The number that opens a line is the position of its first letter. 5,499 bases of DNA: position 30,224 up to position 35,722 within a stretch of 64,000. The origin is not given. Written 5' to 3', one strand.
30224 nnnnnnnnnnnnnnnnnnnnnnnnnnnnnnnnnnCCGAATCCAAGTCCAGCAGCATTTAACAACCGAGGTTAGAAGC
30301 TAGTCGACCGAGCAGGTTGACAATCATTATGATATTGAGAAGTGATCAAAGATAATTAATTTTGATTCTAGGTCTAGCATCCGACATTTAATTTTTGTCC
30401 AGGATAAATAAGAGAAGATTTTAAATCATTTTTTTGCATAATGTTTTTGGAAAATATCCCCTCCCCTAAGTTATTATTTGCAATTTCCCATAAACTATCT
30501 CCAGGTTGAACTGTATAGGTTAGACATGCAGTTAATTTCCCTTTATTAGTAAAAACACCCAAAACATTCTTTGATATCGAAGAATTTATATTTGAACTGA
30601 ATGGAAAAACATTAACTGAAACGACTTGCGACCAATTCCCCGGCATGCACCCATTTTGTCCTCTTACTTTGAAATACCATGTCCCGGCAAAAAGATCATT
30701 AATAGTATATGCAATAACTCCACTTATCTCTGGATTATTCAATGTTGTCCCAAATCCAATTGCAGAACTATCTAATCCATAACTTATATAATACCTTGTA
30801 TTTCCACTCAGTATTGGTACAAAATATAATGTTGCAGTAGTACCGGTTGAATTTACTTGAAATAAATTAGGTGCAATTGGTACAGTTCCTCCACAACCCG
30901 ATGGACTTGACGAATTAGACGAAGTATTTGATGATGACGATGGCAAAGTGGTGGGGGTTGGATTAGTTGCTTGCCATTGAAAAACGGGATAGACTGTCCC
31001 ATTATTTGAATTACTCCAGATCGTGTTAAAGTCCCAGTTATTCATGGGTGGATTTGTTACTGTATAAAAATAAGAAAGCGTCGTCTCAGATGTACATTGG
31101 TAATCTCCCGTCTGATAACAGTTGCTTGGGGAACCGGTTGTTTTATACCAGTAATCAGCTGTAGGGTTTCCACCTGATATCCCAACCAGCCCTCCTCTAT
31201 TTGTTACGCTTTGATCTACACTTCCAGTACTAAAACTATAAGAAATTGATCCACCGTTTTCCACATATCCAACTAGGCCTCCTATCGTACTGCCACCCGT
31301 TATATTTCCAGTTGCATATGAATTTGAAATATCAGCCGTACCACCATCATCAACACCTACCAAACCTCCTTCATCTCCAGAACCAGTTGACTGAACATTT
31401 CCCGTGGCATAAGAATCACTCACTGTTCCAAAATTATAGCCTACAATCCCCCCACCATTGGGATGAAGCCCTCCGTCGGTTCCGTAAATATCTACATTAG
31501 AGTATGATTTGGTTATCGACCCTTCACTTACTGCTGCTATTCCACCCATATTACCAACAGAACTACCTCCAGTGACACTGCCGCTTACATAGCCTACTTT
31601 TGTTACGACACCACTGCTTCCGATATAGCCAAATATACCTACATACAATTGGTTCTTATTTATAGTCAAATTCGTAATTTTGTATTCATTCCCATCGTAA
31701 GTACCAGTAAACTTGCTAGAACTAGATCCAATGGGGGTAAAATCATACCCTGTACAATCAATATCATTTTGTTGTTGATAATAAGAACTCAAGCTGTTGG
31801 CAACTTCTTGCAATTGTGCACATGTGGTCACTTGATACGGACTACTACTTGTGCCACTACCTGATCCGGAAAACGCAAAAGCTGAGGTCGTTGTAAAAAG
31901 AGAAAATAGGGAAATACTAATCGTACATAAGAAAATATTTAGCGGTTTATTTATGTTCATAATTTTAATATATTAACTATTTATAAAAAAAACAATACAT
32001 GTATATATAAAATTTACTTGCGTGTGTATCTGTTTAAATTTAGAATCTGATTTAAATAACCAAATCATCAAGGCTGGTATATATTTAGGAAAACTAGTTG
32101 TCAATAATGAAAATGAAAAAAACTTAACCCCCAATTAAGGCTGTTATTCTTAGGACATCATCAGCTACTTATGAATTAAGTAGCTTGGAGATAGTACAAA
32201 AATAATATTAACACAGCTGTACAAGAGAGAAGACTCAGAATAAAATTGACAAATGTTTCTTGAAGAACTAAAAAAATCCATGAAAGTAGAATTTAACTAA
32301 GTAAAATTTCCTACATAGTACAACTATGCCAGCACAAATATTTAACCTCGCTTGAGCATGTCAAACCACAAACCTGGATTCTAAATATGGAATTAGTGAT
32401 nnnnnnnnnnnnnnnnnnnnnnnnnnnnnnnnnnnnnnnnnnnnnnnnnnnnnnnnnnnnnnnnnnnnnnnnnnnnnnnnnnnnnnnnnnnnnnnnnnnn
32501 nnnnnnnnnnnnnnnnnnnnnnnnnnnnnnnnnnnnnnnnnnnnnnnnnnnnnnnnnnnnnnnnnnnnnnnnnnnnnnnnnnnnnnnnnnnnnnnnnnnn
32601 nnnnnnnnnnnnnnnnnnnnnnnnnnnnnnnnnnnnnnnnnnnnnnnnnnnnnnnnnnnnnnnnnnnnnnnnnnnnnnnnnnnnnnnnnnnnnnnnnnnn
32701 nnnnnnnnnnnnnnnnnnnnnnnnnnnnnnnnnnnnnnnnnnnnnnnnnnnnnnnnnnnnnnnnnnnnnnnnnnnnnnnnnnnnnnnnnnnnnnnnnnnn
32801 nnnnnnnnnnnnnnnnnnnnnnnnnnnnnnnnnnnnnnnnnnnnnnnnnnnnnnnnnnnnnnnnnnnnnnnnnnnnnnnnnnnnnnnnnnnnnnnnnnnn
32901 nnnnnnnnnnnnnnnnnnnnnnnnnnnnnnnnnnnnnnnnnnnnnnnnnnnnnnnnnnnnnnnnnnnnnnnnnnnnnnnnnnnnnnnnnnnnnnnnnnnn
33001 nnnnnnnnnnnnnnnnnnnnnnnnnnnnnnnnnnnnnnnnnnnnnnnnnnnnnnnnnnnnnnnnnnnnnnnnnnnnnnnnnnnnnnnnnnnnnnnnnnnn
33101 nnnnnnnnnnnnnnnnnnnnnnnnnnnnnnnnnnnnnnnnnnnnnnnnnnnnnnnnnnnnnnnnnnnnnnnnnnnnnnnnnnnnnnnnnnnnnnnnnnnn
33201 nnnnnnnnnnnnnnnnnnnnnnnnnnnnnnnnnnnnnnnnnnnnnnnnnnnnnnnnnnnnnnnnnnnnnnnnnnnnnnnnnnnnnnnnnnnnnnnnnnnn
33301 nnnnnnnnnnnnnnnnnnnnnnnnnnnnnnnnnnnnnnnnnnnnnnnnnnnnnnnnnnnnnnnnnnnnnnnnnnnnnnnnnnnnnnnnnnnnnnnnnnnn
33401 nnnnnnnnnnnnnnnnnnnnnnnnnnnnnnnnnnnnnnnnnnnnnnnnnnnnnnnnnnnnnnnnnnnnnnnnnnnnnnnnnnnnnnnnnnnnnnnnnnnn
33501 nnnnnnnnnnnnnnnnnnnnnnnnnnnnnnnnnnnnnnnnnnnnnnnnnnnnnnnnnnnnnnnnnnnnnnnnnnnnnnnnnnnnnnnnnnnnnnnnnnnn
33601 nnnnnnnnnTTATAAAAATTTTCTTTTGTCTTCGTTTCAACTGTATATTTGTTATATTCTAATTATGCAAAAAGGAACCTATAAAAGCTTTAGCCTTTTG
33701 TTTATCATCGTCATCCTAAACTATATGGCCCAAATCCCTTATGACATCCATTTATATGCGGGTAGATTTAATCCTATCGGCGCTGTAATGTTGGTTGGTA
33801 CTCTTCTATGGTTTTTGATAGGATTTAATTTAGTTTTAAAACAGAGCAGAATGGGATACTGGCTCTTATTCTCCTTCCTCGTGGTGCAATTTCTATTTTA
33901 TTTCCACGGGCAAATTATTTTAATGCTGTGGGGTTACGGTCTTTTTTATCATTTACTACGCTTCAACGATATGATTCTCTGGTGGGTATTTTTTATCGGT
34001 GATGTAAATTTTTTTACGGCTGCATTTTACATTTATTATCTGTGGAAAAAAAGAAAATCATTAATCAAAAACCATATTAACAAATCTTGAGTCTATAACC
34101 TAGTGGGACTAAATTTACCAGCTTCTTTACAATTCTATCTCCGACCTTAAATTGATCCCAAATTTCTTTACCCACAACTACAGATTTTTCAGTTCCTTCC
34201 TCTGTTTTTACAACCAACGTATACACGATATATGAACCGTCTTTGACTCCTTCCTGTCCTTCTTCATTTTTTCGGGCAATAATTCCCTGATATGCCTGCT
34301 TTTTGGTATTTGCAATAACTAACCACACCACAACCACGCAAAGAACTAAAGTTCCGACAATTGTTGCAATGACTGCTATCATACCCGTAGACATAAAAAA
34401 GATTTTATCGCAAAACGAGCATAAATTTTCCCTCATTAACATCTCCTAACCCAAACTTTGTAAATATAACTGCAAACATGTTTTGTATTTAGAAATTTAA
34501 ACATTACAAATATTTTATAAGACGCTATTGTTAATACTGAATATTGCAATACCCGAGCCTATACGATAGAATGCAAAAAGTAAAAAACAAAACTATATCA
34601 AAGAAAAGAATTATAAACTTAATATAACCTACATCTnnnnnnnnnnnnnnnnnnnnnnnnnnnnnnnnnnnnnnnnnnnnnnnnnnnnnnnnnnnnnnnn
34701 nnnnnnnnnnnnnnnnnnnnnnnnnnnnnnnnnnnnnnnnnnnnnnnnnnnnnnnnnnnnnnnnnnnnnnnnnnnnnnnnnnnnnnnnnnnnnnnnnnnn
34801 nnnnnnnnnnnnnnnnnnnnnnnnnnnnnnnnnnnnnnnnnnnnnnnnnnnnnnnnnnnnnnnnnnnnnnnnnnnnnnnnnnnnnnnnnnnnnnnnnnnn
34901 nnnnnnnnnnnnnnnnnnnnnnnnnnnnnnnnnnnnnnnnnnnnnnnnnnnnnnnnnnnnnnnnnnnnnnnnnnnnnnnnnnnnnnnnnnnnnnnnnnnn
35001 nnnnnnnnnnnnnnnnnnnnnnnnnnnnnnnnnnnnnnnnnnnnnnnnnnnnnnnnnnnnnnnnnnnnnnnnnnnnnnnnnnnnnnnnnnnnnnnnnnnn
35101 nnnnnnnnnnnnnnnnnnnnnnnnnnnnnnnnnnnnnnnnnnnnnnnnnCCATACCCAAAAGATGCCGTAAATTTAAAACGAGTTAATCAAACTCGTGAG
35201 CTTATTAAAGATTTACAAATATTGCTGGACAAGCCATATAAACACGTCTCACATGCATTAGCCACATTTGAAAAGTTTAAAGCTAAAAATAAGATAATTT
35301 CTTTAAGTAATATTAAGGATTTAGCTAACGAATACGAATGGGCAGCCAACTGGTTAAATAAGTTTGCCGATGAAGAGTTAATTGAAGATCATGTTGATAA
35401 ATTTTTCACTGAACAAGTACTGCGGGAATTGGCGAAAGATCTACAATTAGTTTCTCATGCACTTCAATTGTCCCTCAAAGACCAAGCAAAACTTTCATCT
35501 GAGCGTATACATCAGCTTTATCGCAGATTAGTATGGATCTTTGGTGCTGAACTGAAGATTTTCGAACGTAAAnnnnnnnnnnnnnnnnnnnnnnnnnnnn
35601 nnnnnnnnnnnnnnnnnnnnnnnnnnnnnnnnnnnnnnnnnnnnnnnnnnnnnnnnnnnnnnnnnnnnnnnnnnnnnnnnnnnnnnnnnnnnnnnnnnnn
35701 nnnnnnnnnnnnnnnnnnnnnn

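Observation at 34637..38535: Translationally coupled operon: chitin/cellulose-synthase-like processive GT2 plus membrane-anchored GH18-like hydrolase with two CBM5/12 chitin-binding domains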

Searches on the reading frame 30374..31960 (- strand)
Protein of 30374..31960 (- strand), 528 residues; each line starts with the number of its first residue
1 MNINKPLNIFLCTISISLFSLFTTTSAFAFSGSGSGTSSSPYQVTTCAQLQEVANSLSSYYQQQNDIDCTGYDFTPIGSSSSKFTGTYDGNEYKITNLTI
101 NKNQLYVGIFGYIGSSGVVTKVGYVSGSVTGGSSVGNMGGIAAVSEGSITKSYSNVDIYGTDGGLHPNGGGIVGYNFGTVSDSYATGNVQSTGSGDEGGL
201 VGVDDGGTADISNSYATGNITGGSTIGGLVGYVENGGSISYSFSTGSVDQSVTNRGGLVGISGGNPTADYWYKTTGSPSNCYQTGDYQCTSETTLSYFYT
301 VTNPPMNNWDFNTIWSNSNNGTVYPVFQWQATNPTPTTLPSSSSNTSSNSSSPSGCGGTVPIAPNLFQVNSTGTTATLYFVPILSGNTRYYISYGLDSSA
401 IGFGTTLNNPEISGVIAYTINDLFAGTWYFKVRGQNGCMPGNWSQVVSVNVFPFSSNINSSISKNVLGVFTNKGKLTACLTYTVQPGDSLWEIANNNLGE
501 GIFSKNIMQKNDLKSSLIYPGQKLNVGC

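Call 3: search_protein_families(library=pfam, proteins=[window:30374-31960:-], max_evalue=0.01)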
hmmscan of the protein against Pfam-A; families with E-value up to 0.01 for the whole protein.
window:30374-31960:- (528 aa): 2 families
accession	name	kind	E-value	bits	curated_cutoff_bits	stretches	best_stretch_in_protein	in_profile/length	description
PF07581.17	Glug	-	7.2e-12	45.3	20.5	2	222-248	1-27/28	The GLUG motif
PF01476.26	LysM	-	1.4e-11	44.6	20.9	1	482-526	1-42/43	LysM domain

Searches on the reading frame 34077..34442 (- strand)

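Call 3: search_protein_families(library=pfam, proteins=[window:34077-34442:-], max_evalue=0.01)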
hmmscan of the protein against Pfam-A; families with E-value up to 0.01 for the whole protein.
window:34077-34442:- (121 aa): 2 families
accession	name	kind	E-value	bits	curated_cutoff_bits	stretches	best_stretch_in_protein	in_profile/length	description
PF24315.1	DUF7489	-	1.7e-13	50.6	27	1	47-107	2-58/65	Domain of unknown function (DUF7489)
PF10694.14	DUF2500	-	0.00079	20.3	33.5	1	21-103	4-88/102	Protein of unknown function (DUF2500)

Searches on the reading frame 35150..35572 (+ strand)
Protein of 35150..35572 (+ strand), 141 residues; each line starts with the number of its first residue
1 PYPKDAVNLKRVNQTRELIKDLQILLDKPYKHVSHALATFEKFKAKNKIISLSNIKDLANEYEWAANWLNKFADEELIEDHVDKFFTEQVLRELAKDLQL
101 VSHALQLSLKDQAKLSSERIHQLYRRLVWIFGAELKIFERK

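Call 81: predict_structure(alignment_id=A3)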
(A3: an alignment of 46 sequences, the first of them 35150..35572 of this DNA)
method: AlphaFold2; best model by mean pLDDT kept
length: 141 residues; sequences in the alignment: 46
mean_pLDDT: 85.8   pTM: 0.77
mean pLDDT of the five models: 85.8, 85.8, 85.0, 84.8, 84.3
residues with pLDDT >= 90: 87; 70-90: 32; 50-70: 14; < 50: 8
segments of 3 or more residues with pLDDT < 50: 1-3, 137-141
pLDDT, mean of each block of 10 residues (from residue 1): 57 70 84 96 86 94 98 92 90 97 96 91 95 60 40
secondary structure, 60 per line:
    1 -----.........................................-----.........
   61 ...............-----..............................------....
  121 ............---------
elements in order: H6-46 H52-75 H81-110 H117-132

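Call 83: fold_search(model_id=the predicted structure, library=pdb)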
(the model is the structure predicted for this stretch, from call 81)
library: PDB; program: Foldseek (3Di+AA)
matches with E <= 10: 370; with E <= 0.001: 0
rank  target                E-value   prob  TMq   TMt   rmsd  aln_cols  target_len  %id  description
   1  3g67_B                4.7e-01  0.60  0.33  0.23  22.8       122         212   11  Crystal Structure of a Soluble Chemoreceptor from Thermotoga maritima (released 2009-07-28)
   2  9mvz_D                4.7e-01  0.38  0.29  0.06  22.9       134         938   12  Tripartite complex of MmpL5-S5-AcpM from Mycolicibacterium smegmatis (released 2025-07-30)
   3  9fqr_E5               5.6e-01  0.13  0.21  0.20  25.7       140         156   15  96-nm repeat of axonemal doublet microtubules from bovine sperm (released 2025-03-26)
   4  2ch7_A                6.2e-01  0.18  0.26  0.14  25.6       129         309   12  Crystal structure of the cytoplasmic domain of a bacterial chemoreceptor from Thermotoga maritima (released 2006-04-18)
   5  8ceg_A                6.6e-01  0.57  0.36  0.27  20.0       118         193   17  BAR domain protein FAM92A1 essential for mitochondrial membrane remodeling (released 2024-02-21)
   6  8a1g_C                6.6e-01  0.16  0.23  0.19  17.8       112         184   18  Structure of the SNX1-SNX5 complex (released 2023-06-14)
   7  9cpc_3G               6.6e-01  0.11  0.22  0.22  24.4       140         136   15  Atomic model of porcine brain ventricles cilia doublet microtubule (48-nm periodicity) (released 2024-10-23)
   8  5w93_A                7.0e-01  0.72  0.48  0.49   5.3       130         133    9  p130Cas complex with paxillin LD1 (released 2017-09-06)
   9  3g6b_B                7.0e-01  0.38  0.34  0.23  25.9       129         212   16  Crystal structure of a Soluble Chemoreceptor from Thermotoga maritima Asn217Ile mutant (released 2009-07-28)
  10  7ae8_B                7.0e-01  0.21  0.28  0.27   8.9       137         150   13  Crystal structure of HEPN(R102A) toxin (released 2020-12-30)
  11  9fqr_EU               7.8e-01  0.11  0.21  0.19  25.5       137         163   13  96-nm repeat of axonemal doublet microtubules from bovine sperm (released 2025-03-26)
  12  8a1g_D                8.7e-01  0.11  0.23  0.19  18.9       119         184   20  Structure of the SNX1-SNX5 complex (released 2023-06-14)
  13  8dgp_C                9.7e-01  0.10  0.22  0.16  14.3       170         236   14  14-3-3 epsilon bound to phosphorylated PEAK3 (pS69) peptide (released 2023-06-07)
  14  9qwr_B                9.7e-01  0.08  0.19  0.16  23.0       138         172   11  MIC60 helical bundle dimer (released 2026-02-25)
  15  3c1y_A                1.1e+00  0.10  0.22  0.12  10.8       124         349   10  Structure of bacterial DNA damage sensor protein with co-purified and co-crystallized ligand (released 2008-05-06)
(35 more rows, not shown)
